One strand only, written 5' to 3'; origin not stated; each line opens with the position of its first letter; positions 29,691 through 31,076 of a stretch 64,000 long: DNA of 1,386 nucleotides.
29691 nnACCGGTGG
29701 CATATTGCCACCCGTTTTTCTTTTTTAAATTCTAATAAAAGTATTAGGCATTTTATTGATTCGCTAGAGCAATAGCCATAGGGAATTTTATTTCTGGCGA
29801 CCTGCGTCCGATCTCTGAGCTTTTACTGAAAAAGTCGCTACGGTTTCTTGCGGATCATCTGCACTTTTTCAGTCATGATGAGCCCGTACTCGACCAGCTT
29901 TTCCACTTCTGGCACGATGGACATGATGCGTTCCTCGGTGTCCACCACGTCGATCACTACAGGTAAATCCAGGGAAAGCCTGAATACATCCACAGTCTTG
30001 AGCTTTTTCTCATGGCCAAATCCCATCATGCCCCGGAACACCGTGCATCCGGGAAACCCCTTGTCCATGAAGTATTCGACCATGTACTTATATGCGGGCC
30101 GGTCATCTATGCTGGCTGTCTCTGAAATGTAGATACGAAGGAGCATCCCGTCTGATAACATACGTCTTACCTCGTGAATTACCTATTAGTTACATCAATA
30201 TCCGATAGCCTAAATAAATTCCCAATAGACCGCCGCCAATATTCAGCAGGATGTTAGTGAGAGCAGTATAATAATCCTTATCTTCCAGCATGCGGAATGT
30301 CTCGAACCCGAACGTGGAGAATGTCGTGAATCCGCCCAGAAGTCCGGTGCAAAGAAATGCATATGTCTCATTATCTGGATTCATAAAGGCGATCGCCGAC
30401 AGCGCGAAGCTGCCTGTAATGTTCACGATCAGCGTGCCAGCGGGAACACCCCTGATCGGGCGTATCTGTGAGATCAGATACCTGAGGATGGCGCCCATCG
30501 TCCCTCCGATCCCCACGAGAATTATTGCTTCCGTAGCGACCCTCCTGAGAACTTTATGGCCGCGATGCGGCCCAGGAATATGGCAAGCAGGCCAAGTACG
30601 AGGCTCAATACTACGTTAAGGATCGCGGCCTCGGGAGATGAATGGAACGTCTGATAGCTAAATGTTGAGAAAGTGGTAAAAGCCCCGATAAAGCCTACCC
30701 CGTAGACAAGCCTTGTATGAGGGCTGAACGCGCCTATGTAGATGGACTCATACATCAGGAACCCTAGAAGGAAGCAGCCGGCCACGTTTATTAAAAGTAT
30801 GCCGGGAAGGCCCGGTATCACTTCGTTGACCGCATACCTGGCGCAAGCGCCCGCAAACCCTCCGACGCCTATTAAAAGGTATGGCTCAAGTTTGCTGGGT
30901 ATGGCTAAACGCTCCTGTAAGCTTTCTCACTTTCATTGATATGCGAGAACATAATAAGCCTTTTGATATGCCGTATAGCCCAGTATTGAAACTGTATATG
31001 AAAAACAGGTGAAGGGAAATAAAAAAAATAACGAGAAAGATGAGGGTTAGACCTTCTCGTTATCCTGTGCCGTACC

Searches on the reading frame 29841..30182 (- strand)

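Call 24: search_protein_families(library=pfam, proteins=[window:29841-30182:-], max_evalue=0.01)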
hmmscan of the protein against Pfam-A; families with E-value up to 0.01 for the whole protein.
window:29841-30182:- (114 aa): 2 families
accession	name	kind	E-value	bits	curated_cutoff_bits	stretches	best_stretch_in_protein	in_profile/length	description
PF02641.20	DUF190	-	1.8e-33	115.1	23.4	1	14-108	2-96/97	Uncharacterized ACR, COG1993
PF00543.27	P-II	-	0.00064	20.5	25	1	36-112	18-100/102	Nitrogen regulatory protein P-II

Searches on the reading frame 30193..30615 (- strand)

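Call 24: search_protein_families(library=pfam, proteins=[window:30193-30615:-], max_evalue=0.01)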
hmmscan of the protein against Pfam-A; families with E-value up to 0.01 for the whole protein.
window:30193-30615:- (141 aa): 1 family
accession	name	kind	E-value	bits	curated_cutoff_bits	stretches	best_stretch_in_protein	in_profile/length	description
PF02537.21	CRCB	-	3.3e-26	92.1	32.9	1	32-137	1-103/103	CrcB-like protein, Camphor Resistance (CrcB)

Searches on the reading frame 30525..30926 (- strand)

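Call 24: search_protein_families(library=pfam, proteins=[window:30525-30926:-], max_evalue=0.01)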
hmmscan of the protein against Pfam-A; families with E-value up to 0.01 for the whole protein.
window:30525-30926:- (134 aa): 1 family
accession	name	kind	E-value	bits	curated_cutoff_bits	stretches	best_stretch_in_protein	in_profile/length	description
PF02537.21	CRCB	-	2.3e-24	86.2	32.9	1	17-119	1-102/103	CrcB-like protein, Camphor Resistance (CrcB)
